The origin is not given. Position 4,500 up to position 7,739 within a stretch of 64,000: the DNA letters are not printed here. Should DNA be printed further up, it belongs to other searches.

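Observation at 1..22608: CIS-accessory operon (cap + AAA ATPase + PAAR) with no tail genes in the window but a set of unknown envelope proteins: candidate new injection or secretion apparatus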

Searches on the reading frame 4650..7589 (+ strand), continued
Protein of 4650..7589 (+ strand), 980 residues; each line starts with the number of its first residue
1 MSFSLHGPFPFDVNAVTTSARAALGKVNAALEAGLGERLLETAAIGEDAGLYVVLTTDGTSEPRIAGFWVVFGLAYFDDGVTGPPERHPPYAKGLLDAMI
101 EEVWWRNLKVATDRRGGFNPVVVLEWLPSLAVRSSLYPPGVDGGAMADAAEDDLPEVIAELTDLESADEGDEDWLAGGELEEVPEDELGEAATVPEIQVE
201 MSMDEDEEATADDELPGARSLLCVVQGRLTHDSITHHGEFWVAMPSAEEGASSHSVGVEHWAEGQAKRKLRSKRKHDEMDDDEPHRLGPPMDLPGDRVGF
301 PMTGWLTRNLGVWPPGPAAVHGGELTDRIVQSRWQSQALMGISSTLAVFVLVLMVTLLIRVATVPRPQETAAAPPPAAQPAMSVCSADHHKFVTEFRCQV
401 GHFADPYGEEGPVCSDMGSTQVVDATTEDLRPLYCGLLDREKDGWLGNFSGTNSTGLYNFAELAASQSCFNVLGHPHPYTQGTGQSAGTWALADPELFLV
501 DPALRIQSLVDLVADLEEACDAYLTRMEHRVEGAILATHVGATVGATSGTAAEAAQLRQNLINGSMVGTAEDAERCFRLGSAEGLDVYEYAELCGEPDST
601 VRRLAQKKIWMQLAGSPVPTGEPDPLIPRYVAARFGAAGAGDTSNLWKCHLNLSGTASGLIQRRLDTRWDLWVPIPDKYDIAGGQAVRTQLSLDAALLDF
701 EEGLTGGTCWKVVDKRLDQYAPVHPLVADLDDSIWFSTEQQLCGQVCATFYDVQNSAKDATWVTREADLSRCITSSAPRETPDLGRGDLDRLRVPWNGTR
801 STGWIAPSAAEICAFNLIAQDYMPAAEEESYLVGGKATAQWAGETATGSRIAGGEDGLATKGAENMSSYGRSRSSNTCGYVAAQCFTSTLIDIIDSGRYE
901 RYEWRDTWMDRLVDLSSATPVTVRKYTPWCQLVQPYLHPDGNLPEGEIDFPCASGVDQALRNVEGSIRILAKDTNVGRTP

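Call 64: search_dna_similar(query=L007:1217-3121:+, collection=plasmids, mode=protein, max_rows=30, max_evalue=1e-20)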
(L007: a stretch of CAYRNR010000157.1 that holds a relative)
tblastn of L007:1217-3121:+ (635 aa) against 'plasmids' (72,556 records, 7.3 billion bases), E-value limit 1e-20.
Records with a match: 125; places in all: 173; records where one place covers at least 80% of the query: 0.
Best place of each record, by identity: <60% 125.
By first word of the organism name: Streptomyces 32; Serratia 32; Deinococcus 6; Paracoccus 5; Ensifer 4; Chromobacterium 4; Rhodovulum 3; Mycetohabitans 3; Enterobacter 3; Cereibacter 3; and 25 more.
By predicted mobility (MOB-suite, as given by PLSDB): non-mobilizable 68; conjugative 43; mobilizable 14.
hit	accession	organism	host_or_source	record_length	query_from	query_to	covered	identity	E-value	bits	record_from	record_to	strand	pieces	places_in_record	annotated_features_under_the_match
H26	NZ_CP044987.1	Deinococcus sp. AJ005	single cell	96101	259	631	59%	38.2%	8e-51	197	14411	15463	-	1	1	phage tail sheath C-terminal domain-containing protein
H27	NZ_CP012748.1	Paraburkholderia caribensis MBA4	soil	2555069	265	626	57%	35.3%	2e-44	179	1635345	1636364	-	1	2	none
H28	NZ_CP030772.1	Streptomyces sp. YIM 121038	pure culture,soil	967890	277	630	56%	36.0%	2e-43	175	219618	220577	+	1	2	phage tail sheath subtilisin-like domain-containing protein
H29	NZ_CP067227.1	Paracoccus sp. MC1862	pure cultures of bacteria,river bed soil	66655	264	626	57%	35.0%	8e-43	173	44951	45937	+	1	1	phage tail sheath family protein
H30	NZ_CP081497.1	Streptomyces sp. BHT-5-2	whole organism,plant soil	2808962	273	625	56%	34.3%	7e-37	155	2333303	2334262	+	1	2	none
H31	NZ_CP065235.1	Streptomyces clavuligerus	cell culture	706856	300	625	51%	36.8%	5e-43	174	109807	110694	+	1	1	phage tail sheath subtilisin-like domain-containing protein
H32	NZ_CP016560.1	Streptomyces clavuligerus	-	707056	300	625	51%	36.8%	5e-43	174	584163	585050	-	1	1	phage tail sheath subtilisin-like domain-containing protein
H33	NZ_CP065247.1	Streptomyces clavuligerus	cell culture,lab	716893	300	625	51%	36.8%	5e-43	174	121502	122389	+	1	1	phage tail sheath subtilisin-like domain-containing protein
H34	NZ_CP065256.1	Streptomyces clavuligerus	cell culture,lab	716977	300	625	51%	36.8%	5e-43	174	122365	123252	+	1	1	phage tail sheath subtilisin-like domain-containing protein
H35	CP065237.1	Streptomyces clavuligerus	cell culture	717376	300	625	51%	36.8%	5e-43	174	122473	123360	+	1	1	phage tail sheath subtilisin-like domain-containing protein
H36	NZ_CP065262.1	Streptomyces clavuligerus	cell culture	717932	300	625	51%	36.8%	5e-43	174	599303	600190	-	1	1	phage tail sheath subtilisin-like domain-containing protein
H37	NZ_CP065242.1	Streptomyces clavuligerus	cell culture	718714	300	625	51%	36.8%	5e-43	174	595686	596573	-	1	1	phage tail sheath subtilisin-like domain-containing protein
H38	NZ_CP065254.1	Streptomyces clavuligerus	cell culture,lab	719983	300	625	51%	36.8%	5e-43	174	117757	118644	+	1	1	phage tail sheath subtilisin-like domain-containing protein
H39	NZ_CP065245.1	Streptomyces clavuligerus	cell culture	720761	300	625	51%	36.8%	5e-43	174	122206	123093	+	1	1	phage tail sheath subtilisin-like domain-containing protein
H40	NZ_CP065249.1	Streptomyces clavuligerus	cell culture,lab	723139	300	625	51%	36.8%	5e-43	174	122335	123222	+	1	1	phage tail sheath subtilisin-like domain-containing protein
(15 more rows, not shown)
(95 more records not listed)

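Call 65: find_homologous_proteins(query=L001:5-748:+, max_evalue=1e-20)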
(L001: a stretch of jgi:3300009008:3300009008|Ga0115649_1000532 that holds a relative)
Query L001:5-748:+ (248 aa): 9 proteins with E <= 1e-20 among 4388 candidates.
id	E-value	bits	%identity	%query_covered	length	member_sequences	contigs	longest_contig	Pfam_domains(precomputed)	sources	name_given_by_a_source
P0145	8.9e-90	318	60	98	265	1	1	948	-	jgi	jgi:hypothetical protein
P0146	5.1e-72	260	53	98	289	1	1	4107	-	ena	-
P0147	2.3e-70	255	53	96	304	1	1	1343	-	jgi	jgi:hypothetical protein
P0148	5.8e-70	254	53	92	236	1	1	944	-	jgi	-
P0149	6.7e-70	253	51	97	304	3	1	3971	-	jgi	jgi:hypothetical protein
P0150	1.1e-69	253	52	98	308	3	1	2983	-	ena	-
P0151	1.1e-62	230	50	93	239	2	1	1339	-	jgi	jgi:hypothetical protein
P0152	4.6e-56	208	49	95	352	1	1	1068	-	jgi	jgi:hypothetical protein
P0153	3.0e-45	173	53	69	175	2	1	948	-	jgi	jgi:hypothetical protein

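Call 66: find_related_loci(query=A4, collection=viral_contigs, flank=10000)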
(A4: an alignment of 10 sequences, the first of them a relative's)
Query A4 (818 aa) in viral_contigs; peptide patterns used: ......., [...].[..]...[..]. (x = any residue, [..] = any of these).
37 stretches matched a pattern, but none encodes a relative of the query by tblastn (E <= 1e-3).

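Call 69: search_protein_families(library=pfam, proteins=[L007:192-902:+, L007:1217-3121:+, L007:3219-3662:+, L007:3824-4168:+, L007:4336-5604:+, L007:5604-6071:+, L007:6078-6662:+, L007:6662-7732:+, L007:7837-8262:+, L007:8279-10732:+], max_evalue=0.05)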
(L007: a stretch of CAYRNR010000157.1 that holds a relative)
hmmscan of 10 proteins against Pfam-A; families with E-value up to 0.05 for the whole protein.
L007:192-902:+ (237 aa): 4 families
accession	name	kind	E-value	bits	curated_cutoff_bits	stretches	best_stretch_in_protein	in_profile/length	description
PF04717.18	Phage_base_V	-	9.8e-17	61.5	23.8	1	32-106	2-75/75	Type VI secretion system/phage-baseplate injector OB domain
PF22178.3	Gp5_trimer_C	-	2.1e-05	25.1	30.9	1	133-227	16-110/112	Bacteriophage T4 gp5 C-terminal trimerisation domain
PF12059.13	DUF3540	-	0.0028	18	27.9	0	161-192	75-106/199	Protein of unknown function (DUF3540)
PF04519.19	Bactofilin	-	0.012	16.3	27.9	1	163-225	25-91/98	Polymer-forming cytoskeletal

L007:1217-3121:+ (635 aa): 2 families
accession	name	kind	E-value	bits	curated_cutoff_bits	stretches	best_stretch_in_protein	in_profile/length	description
PF04984.19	Phage_sheath_1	-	5.2e-14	52.9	31.4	1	419-516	86-167/168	Phage tail sheath protein subtilisin-like domain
PF17482.7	Phage_sheath_1C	-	8.3e-11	42.3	26.9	1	519-623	2-101/104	Phage tail sheath C-terminal domain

L007:3219-3662:+ (148 aa): 1 family
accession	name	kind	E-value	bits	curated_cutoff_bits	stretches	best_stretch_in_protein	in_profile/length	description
PF06841.18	Phage_T4_gp19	-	4.1e-29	101.5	28.2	1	13-144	2-133/134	T4-like virus tail tube protein gp19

L007:3824-4168:+ (115 aa): 0 families

L007:4336-5604:+ (423 aa): 0 families

L007:5604-6071:+ (156 aa): 1 family
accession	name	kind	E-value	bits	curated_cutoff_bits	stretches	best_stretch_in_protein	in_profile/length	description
PF06841.18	Phage_T4_gp19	-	2.8e-27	95.6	28.2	1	17-147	2-134/134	T4-like virus tail tube protein gp19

L007:6078-6662:+ (195 aa): 2 families
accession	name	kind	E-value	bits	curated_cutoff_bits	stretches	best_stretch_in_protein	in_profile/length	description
PF19266.4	CIS_tube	-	2.5e-23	83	27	1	16-154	19-152/158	Contractile injection system tube protein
PF17209.9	Hfq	-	0.03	14.4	27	0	109-138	15-44/64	Hfq protein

L007:6662-7732:+ (357 aa): 2 families
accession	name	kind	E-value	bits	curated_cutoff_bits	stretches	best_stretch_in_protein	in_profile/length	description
PF24032.1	YQBQ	-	1.3e-07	31.7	27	2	100-229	56-190/294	YQBQ-like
PF05954.17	Phage_GPD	-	8.3e-06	25.6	30.1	1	67-336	30-301/305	Phage tail baseplate hub (GPD)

L007:7837-8262:+ (142 aa): 1 family
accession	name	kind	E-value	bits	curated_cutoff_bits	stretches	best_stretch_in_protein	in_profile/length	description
PF04965.19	GPW_gp25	-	4.2e-09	36.5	27.2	1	21-92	3-74/96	Baseplate wedge protein gp25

L007:8279-10732:+ (818 aa): 0 families

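Call 84: search_protein_families(library=phrogs, proteins=[L007:3824-4168:+, L007:4336-5604:+, L007:8279-10732:+, L001:748-1545:+, L001:1545-2465:+, L001:2485-4149:+, window:4650-7589:+], max_evalue=0.01)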
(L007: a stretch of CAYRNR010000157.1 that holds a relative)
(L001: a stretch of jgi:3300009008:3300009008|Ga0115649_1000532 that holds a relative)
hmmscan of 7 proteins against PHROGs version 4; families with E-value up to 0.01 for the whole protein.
L007:3824-4168:+ (115 aa): 1 family
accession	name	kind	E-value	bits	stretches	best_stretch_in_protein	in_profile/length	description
phrog_508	-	tail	0.00053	20.7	1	7-96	21-119/155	tail assembly chaperone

L007:4336-5604:+ (423 aa): 0 families

L007:8279-10732:+ (818 aa): 0 families

L001:748-1545:+ (266 aa): 0 families

L001:1545-2465:+ (307 aa): 0 families

L001:2485-4149:+ (555 aa): 0 families

window:4650-7589:+ (980 aa): 0 families

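Call 90: search_dna_similar(query=L001:2485-4149:+, collection=plasmids, mode=protein, max_rows=10, max_evalue=0.001)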
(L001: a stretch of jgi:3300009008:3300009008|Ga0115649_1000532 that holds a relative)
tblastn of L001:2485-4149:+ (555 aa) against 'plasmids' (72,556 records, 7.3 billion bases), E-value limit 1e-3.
No match.

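Call 91: search_dna_similar(query=window:4650-7589:+, collection=plasmids, mode=protein, max_rows=10, max_evalue=0.001)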
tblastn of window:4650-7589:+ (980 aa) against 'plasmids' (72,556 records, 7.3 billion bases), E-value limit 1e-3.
No match.

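Call 94: search_solved_structures(query=A8, max_evalue=5)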
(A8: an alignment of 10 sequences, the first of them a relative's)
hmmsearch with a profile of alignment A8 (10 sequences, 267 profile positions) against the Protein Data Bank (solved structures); distinct sequences matched with E-value up to 5: 2.
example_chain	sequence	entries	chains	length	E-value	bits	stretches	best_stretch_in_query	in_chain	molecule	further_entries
7ue2_A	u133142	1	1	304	8.3e-05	25.2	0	63-94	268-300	RPB_PLP3_R6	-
4yt2_A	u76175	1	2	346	1.4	11.3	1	110-188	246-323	H(2)-forming methylenetetrahydromethanopterin dehydrogenase-related protein MJ1338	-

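Call 95: search_protein_families(library=pfam, alignment_id=A8, max_evalue=0.05)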
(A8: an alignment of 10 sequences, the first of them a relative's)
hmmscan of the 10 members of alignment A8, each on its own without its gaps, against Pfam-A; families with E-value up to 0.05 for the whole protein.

A. member 1, L001:748-1545:+ (266 aa): 1 family
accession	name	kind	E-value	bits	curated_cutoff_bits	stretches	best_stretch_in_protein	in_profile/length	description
PF09684.15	Tail_P2_I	-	0.0027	18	20.6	1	78-162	6-90/139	Phage tail protein (Tail_P2_I)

B. families by the number of members that match (of 10 scanned): 2 families
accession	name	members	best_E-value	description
PF09684.15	Tail_P2_I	4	0.00034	Phage tail protein (Tail_P2_I)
PF21342.2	SoxA-TsdA_cyt-c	1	0.041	SoxA/TsdA, cytochrome c domain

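Call 96: search_protein_families(library=padloc, proteins=[window:4650-7589:+, L001:1545-2465:+, L001:2485-4149:+], max_evalue=0.001)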
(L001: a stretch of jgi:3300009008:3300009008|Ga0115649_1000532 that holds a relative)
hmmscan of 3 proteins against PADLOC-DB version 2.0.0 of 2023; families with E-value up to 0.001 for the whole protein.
window:4650-7589:+ (980 aa): 0 families

L001:1545-2465:+ (307 aa): 0 families

L001:2485-4149:+ (555 aa): 0 families
